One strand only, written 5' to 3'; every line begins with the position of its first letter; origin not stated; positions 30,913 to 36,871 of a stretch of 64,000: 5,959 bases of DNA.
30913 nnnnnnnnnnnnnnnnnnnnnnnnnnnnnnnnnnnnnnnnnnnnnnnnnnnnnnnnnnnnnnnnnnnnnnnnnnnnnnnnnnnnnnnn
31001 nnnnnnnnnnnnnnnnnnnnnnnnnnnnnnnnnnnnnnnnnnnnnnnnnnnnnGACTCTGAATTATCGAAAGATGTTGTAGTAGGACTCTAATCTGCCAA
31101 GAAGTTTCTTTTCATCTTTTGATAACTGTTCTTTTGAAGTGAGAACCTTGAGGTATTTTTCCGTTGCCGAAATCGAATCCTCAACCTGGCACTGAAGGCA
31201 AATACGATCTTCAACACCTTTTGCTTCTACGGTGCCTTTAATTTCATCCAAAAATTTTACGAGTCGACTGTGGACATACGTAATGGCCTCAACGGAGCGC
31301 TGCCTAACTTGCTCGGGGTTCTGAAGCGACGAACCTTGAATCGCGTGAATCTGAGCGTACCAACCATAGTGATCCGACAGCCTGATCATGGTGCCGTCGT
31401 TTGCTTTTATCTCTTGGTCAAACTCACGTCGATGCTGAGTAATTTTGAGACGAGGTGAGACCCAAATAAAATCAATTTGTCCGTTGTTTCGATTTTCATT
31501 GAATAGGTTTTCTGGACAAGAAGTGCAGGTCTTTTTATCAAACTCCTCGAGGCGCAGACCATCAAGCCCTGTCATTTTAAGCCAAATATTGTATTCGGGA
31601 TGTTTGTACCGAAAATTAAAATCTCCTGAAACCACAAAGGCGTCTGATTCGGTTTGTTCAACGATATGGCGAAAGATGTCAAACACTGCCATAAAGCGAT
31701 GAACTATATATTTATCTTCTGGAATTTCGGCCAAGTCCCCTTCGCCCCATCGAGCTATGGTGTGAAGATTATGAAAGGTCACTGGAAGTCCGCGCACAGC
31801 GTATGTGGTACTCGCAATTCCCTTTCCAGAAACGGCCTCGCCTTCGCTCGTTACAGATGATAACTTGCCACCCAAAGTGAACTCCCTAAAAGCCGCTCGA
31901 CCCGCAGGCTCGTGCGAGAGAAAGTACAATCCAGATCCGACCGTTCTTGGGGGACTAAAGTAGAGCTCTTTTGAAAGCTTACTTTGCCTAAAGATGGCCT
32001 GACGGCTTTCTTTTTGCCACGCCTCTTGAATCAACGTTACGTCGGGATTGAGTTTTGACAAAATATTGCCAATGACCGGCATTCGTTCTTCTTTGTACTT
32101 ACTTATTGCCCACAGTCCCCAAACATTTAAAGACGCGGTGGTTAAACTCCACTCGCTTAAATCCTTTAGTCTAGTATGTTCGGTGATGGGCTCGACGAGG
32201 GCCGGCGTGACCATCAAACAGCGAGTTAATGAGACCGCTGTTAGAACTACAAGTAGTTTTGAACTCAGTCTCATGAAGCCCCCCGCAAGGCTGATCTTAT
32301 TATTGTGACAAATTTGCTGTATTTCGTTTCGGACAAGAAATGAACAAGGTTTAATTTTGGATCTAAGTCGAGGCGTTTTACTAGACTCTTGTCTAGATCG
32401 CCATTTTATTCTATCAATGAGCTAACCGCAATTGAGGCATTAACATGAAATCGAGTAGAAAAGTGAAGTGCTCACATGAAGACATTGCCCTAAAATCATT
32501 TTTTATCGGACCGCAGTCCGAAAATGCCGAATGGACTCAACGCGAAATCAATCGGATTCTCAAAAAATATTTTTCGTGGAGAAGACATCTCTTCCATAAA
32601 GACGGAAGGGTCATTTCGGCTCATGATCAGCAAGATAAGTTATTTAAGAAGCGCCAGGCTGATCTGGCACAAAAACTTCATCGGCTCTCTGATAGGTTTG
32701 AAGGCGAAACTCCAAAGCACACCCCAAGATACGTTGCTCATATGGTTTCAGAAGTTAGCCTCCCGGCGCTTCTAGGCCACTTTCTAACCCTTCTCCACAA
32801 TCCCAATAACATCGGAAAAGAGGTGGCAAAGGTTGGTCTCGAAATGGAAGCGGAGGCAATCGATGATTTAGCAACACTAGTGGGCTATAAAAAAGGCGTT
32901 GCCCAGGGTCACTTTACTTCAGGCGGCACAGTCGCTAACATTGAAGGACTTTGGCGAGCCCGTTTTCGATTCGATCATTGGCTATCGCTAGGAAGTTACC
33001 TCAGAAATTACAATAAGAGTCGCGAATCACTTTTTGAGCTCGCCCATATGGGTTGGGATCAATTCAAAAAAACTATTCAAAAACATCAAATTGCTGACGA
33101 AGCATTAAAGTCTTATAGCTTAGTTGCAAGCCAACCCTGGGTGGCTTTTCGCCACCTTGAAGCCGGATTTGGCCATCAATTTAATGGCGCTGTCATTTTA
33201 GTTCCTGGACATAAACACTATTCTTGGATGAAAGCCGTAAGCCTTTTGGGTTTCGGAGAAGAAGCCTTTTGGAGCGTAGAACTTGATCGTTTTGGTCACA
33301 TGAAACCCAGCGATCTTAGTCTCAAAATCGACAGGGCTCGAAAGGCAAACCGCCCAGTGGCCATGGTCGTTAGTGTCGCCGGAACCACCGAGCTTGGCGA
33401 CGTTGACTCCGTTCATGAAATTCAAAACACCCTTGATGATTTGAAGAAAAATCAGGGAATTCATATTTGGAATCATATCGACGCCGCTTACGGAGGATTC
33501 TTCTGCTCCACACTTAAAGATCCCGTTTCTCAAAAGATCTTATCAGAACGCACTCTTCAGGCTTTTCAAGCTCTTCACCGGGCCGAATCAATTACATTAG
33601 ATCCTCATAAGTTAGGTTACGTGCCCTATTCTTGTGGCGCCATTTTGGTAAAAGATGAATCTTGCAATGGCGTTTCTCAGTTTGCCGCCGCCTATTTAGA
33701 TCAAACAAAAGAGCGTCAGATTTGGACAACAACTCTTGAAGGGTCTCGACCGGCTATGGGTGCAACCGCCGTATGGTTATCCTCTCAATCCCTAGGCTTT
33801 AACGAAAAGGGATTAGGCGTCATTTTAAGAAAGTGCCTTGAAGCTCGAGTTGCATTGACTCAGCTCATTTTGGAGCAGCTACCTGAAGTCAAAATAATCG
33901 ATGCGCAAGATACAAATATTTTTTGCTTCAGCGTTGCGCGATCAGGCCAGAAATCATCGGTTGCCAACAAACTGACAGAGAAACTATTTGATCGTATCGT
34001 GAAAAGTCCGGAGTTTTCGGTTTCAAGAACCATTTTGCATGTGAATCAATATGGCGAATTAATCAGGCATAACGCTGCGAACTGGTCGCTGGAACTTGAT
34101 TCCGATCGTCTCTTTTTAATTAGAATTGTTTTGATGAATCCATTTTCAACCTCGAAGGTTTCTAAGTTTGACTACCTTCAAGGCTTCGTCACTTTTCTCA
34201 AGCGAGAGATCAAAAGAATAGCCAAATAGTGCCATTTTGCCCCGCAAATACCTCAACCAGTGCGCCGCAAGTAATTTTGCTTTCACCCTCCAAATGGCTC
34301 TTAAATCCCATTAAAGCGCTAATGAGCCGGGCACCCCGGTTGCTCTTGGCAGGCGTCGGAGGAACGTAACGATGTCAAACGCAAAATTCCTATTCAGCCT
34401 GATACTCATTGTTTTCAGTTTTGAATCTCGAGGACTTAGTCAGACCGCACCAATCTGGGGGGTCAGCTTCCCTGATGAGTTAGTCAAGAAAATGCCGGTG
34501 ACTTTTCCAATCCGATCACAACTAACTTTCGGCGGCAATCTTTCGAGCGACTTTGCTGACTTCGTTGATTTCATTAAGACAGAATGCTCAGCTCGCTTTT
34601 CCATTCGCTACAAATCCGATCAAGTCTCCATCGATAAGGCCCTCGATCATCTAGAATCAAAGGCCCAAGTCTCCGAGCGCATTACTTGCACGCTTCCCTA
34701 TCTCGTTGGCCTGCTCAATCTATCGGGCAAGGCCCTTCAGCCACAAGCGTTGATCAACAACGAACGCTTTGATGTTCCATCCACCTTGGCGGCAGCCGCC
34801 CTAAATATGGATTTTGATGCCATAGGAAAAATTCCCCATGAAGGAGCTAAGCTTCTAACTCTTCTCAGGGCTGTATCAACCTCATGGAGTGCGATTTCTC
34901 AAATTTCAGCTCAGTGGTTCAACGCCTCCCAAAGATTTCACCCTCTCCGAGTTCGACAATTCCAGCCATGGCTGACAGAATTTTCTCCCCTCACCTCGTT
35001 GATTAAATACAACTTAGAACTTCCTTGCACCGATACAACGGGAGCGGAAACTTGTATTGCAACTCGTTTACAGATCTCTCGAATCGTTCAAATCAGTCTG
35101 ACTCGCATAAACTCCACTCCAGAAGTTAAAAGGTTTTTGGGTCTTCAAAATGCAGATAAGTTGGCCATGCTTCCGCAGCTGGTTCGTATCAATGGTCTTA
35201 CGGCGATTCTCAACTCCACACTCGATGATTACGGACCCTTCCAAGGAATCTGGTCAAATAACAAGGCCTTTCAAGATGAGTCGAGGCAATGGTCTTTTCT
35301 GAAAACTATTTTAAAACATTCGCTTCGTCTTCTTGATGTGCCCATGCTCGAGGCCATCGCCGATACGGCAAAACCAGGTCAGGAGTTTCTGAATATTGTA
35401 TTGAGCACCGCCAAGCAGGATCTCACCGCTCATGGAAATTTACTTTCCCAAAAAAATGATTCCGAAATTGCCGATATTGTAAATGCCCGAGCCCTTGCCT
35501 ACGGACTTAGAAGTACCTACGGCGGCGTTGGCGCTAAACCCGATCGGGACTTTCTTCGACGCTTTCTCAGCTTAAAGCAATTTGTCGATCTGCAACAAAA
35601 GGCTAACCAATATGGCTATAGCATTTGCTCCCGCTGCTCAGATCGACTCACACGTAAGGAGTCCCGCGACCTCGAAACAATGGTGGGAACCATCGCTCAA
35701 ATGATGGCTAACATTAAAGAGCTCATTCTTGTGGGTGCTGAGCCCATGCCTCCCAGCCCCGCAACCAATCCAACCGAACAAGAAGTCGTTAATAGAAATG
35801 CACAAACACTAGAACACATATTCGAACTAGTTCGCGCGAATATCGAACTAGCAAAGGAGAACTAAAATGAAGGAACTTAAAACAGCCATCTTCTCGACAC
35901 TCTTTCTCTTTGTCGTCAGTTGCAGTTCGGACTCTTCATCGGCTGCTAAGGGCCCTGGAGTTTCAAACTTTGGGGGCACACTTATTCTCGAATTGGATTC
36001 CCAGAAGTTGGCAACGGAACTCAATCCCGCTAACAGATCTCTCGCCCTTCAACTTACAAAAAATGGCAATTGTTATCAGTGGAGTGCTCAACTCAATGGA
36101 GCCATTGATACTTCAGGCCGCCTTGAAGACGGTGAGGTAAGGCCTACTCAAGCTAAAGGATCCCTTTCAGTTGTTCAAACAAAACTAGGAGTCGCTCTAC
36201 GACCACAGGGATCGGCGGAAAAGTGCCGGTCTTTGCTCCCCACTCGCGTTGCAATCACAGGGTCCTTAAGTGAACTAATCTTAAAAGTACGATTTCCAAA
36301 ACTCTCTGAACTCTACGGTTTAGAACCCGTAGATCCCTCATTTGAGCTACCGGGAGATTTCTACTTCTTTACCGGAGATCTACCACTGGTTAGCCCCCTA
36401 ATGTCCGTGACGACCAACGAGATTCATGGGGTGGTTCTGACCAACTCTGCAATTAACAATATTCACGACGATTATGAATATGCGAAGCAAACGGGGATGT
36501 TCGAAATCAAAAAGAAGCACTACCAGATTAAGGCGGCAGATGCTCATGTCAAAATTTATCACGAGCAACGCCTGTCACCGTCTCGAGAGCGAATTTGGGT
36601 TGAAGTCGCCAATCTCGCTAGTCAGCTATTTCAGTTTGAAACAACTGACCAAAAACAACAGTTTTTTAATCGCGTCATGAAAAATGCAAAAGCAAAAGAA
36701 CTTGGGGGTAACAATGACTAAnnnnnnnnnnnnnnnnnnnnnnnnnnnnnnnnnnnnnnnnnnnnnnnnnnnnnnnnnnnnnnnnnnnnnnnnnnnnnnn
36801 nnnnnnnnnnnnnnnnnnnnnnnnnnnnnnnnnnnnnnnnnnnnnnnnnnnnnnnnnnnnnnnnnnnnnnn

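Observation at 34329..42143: Sigma54-driven six-gene operon of unknown exported proteins: candidate multi-component pore-forming or polymorphic toxin system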

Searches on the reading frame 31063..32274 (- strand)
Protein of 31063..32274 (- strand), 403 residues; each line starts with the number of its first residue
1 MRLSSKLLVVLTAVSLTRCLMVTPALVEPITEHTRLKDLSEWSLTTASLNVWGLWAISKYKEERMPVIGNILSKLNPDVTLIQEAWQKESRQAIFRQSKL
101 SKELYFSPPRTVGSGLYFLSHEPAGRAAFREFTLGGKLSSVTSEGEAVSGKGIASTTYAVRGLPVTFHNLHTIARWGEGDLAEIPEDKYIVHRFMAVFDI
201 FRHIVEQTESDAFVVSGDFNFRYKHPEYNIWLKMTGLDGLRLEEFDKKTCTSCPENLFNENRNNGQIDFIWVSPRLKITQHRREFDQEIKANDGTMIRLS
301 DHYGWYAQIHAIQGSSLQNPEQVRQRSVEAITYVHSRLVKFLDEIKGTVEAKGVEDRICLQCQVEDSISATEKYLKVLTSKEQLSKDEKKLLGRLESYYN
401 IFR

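Call 12: search_protein_families(library=pfam, proteins=[window:31063-32274:-], max_evalue=0.001)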
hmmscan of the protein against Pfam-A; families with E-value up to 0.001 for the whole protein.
window:31063-32274:- (403 aa): 1 family
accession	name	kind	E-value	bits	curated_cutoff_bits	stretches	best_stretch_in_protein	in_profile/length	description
PF03372.29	Exo_endo_phos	-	1.5e-08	35.1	24.5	1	48-302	2-225/225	Endonuclease/Exonuclease/phosphatase family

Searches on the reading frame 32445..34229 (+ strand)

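Call 12: search_protein_families(library=pfam, proteins=[window:32445-34229:+], max_evalue=0.001)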
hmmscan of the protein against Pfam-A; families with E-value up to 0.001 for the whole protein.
window:32445-34229:+ (594 aa): 1 family
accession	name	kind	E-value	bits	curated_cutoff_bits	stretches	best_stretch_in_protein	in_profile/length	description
PF00282.25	Pyridoxal_deC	-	1.7e-32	113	27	1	255-496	152-373/375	Pyridoxal-dependent decarboxylase conserved domain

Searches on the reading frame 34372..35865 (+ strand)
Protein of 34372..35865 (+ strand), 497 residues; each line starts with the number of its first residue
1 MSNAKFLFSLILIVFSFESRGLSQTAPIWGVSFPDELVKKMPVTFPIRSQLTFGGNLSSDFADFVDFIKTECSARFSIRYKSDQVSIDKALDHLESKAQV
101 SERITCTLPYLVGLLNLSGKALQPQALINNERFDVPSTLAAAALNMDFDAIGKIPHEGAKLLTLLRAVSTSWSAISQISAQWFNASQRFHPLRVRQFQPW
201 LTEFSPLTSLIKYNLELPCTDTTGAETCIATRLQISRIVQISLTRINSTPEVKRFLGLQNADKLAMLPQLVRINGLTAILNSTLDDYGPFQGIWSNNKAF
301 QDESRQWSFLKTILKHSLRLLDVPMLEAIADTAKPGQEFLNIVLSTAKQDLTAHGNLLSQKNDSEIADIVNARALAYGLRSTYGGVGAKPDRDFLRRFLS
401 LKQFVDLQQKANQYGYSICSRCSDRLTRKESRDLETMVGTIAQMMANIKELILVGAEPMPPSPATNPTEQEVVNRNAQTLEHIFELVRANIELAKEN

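Call 4: search_protein_families(library=pfam, proteins=[window:34372-35865:+], max_evalue=1)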
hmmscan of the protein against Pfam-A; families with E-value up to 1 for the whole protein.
window:34372-35865:+ (497 aa): 0 families

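Call 5: search_protein_families(library=ncbifam, proteins=[window:34372-35865:+], max_evalue=1)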
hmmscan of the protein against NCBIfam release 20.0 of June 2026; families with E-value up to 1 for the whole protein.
window:34372-35865:+ (497 aa): 0 families

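Call 92: search_protein_families(library=padloc, proteins=[window:34372-35865:+], max_evalue=0.01)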
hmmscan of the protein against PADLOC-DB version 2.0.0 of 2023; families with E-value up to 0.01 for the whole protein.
window:34372-35865:+ (497 aa): 0 families

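Call 93: search_protein_families(library=phrogs, proteins=[window:34372-35865:+], max_evalue=0.01)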
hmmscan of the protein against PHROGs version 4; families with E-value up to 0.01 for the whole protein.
window:34372-35865:+ (497 aa): 0 families

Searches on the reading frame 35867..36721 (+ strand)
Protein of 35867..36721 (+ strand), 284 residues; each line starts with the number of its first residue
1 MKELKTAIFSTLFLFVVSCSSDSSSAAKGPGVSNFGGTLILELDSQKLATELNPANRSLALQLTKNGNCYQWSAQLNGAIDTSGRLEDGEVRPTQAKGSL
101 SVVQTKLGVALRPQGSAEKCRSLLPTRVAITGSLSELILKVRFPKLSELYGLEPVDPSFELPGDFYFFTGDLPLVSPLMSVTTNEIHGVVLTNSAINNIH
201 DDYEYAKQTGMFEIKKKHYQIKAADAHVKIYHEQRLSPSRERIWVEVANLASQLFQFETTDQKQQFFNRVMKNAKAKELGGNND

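Call 4: search_protein_families(library=pfam, proteins=[window:35867-36721:+], max_evalue=1)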
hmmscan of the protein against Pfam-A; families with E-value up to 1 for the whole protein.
window:35867-36721:+ (284 aa): 1 family
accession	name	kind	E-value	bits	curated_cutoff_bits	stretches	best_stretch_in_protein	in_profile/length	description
PF01060.29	TTR-52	-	0.091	13.8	24.9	1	203-235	32-64/79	Transthyretin-like family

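Call 5: search_protein_families(library=ncbifam, proteins=[window:35867-36721:+], max_evalue=1)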
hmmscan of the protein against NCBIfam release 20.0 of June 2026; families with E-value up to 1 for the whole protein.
window:35867-36721:+ (284 aa): 1 family
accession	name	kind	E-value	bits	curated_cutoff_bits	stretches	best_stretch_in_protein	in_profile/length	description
NF006512.0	PRK08955.1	equivalog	0.078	12.3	563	1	182-280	176-270/334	glyceraldehyde-3-phosphate dehydrogenase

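Call 92: search_protein_families(library=padloc, proteins=[window:35867-36721:+], max_evalue=0.01)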
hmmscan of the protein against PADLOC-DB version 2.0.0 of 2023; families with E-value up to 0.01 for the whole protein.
window:35867-36721:+ (284 aa): 0 families

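Call 93: search_protein_families(library=phrogs, proteins=[window:35867-36721:+], max_evalue=0.01)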
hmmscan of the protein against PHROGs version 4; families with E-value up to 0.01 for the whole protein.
window:35867-36721:+ (284 aa): 0 families
